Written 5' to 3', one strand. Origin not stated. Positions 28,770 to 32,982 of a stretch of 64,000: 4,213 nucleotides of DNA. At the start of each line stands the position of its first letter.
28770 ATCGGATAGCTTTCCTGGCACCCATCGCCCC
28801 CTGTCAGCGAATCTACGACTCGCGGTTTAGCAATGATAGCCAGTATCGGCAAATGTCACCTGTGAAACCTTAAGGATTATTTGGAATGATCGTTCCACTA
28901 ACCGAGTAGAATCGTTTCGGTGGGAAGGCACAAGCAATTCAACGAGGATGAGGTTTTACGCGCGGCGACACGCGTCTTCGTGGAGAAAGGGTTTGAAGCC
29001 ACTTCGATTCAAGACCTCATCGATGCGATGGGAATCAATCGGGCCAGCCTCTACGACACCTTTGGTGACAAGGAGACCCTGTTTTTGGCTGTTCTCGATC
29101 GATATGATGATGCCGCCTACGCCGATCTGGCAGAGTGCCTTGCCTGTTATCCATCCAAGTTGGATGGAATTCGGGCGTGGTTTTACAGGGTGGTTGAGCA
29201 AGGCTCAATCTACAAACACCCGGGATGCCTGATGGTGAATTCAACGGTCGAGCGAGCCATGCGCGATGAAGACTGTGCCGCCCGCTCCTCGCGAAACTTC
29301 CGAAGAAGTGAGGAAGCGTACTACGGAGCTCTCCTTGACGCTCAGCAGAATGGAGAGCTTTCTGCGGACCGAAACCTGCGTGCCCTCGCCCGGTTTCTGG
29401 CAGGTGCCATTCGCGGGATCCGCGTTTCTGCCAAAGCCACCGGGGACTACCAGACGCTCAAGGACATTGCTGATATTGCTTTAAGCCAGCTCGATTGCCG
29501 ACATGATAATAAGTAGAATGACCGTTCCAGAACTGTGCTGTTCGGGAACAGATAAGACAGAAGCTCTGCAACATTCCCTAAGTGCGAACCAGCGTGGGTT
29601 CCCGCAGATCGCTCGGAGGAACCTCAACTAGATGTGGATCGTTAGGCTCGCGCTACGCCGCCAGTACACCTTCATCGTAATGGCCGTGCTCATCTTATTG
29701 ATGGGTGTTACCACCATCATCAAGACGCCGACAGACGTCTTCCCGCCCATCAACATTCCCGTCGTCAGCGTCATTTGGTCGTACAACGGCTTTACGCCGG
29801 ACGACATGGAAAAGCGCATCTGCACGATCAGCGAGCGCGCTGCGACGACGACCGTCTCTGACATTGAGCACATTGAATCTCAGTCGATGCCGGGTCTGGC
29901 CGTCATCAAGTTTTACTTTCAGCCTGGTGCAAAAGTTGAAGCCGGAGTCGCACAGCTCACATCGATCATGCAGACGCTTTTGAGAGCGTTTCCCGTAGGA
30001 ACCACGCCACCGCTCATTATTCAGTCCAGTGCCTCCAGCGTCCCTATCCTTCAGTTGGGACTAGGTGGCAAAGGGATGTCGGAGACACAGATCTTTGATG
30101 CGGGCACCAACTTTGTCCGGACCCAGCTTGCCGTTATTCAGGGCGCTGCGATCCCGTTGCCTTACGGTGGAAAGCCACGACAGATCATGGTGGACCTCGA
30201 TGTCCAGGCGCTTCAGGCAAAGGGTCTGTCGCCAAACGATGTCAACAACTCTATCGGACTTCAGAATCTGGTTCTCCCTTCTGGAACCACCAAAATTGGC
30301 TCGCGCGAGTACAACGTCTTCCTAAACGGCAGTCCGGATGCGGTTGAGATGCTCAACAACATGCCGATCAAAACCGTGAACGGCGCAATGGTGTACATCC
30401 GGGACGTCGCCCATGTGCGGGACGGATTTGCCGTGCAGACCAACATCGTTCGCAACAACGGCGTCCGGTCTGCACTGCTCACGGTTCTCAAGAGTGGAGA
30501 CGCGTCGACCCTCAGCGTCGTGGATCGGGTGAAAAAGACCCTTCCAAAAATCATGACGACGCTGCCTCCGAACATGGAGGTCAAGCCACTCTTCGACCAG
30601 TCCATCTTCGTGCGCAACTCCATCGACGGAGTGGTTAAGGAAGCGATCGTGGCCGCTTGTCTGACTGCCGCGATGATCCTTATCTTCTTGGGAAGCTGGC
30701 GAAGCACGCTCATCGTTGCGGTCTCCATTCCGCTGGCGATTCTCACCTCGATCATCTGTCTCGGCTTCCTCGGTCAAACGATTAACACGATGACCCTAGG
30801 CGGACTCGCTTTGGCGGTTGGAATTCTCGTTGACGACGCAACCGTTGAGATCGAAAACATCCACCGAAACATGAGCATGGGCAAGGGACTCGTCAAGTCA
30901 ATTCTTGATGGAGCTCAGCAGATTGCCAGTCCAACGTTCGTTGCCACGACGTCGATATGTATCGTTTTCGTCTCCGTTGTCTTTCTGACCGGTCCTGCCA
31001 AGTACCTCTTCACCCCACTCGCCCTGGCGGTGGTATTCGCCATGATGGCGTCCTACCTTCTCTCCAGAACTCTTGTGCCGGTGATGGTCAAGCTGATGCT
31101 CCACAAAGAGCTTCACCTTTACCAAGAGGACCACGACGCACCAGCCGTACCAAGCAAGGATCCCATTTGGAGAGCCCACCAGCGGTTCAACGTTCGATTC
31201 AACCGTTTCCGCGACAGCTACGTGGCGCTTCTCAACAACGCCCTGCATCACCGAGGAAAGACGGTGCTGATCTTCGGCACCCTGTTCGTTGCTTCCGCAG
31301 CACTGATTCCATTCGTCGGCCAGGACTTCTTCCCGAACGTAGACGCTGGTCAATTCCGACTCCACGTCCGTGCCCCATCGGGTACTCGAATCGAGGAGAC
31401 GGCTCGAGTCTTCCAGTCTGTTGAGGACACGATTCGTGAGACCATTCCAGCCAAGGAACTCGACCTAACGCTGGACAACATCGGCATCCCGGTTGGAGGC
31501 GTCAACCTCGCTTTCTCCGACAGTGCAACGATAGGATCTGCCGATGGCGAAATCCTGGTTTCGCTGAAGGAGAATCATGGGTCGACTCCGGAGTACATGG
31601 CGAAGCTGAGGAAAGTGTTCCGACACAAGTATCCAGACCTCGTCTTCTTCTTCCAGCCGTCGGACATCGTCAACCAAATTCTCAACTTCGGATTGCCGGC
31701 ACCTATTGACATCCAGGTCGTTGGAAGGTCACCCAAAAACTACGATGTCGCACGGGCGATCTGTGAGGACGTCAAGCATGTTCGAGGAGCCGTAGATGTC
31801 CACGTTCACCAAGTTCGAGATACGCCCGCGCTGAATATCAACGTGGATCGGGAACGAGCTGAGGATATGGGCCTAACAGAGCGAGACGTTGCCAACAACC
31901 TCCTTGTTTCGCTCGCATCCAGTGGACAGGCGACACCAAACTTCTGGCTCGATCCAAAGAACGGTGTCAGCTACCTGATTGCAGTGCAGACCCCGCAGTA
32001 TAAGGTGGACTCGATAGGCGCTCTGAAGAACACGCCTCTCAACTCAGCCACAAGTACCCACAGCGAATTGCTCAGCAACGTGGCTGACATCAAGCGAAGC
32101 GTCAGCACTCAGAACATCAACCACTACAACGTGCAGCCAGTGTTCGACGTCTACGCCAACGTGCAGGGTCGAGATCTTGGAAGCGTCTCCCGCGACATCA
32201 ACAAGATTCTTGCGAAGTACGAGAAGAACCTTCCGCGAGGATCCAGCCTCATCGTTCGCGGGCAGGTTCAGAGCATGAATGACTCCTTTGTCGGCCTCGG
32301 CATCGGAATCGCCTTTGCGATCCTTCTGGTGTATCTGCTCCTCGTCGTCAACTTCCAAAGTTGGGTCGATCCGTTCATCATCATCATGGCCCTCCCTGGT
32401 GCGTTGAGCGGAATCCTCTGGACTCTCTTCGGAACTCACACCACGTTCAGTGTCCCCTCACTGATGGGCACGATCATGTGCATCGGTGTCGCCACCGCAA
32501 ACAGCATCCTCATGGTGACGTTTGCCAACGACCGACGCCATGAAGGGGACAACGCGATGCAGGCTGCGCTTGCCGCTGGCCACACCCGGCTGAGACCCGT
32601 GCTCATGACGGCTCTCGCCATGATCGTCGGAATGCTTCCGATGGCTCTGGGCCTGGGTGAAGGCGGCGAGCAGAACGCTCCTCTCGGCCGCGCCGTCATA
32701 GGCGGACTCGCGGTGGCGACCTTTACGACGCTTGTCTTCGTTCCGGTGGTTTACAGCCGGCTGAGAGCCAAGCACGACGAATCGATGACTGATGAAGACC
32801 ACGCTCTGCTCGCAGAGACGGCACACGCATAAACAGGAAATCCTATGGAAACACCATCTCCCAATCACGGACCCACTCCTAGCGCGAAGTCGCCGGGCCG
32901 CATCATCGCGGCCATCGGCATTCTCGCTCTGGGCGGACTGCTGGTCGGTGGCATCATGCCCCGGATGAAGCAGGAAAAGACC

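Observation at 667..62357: Pervasive leaderless-type promoters: a -10 box 5-7 nt before the start codon at 13 genes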

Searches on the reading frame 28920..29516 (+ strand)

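Call 11: search_protein_families(library=pfam, proteins=[window:28920-29516:+])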
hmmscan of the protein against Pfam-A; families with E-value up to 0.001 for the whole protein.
window:28920-29516:+ (198 aa): 4 families
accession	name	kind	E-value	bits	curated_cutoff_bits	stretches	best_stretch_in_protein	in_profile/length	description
PF00440.29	TetR_N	-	7.4e-15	54.9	24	1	13-58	2-47/47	Bacterial regulatory proteins, tetR family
PF16925.10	TetR_C_13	-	3.1e-09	37.6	27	1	101-182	23-104/109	Tetracyclin repressor-like, C-terminal domain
PF21993.1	TetR_C_13_2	-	0.00044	20.9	27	1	99-185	21-102/103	Transcriptional regulator LmrA/YxaF-like, C-terminal domain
PF16859.10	TetR_C_11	-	0.00046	21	32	1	105-166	30-92/113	Tetracyclin repressor-like, C-terminal domain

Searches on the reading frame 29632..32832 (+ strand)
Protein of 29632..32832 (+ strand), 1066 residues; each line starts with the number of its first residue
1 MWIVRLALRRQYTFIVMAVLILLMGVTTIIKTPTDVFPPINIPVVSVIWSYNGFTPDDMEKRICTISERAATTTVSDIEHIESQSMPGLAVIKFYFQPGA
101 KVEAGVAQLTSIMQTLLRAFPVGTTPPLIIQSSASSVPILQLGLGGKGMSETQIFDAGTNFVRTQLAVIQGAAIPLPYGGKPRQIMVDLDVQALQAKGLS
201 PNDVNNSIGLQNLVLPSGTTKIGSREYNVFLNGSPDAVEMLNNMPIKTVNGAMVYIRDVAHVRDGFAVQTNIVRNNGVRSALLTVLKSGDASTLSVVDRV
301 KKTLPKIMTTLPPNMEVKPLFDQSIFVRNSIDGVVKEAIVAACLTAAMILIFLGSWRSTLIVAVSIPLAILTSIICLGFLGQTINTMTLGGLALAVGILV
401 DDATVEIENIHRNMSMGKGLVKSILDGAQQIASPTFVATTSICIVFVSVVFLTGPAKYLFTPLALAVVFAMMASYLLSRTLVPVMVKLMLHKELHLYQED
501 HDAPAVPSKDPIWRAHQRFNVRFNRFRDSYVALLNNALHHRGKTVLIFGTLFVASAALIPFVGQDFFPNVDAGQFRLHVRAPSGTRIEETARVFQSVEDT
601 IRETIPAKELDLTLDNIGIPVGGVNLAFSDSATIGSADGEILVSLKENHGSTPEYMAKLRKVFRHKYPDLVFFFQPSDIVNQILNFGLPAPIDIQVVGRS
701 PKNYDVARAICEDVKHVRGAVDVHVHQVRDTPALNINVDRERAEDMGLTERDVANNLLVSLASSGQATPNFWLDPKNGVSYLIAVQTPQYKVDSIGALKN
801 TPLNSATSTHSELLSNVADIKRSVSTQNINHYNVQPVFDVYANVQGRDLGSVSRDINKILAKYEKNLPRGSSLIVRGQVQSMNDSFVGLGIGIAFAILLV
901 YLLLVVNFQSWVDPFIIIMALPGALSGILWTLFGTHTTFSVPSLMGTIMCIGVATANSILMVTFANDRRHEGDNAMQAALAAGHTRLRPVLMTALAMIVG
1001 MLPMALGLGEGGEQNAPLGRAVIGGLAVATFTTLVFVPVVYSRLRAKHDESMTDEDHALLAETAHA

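Call 12: search_protein_families(library=pfam, proteins=[window:29632-32832:+])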
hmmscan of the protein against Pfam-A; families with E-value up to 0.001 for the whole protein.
window:29632-32832:+ (1066 aa): 2 families
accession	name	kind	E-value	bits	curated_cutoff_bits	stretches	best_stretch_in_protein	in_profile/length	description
PF00873.25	ACR_tran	-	3.8e-203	677.5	28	1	3-1042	1-1018/1021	AcrB/AcrD/AcrF family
PF03176.21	MMPL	-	2.6e-05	23.8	20.5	1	888-1040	144-298/333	MMPL family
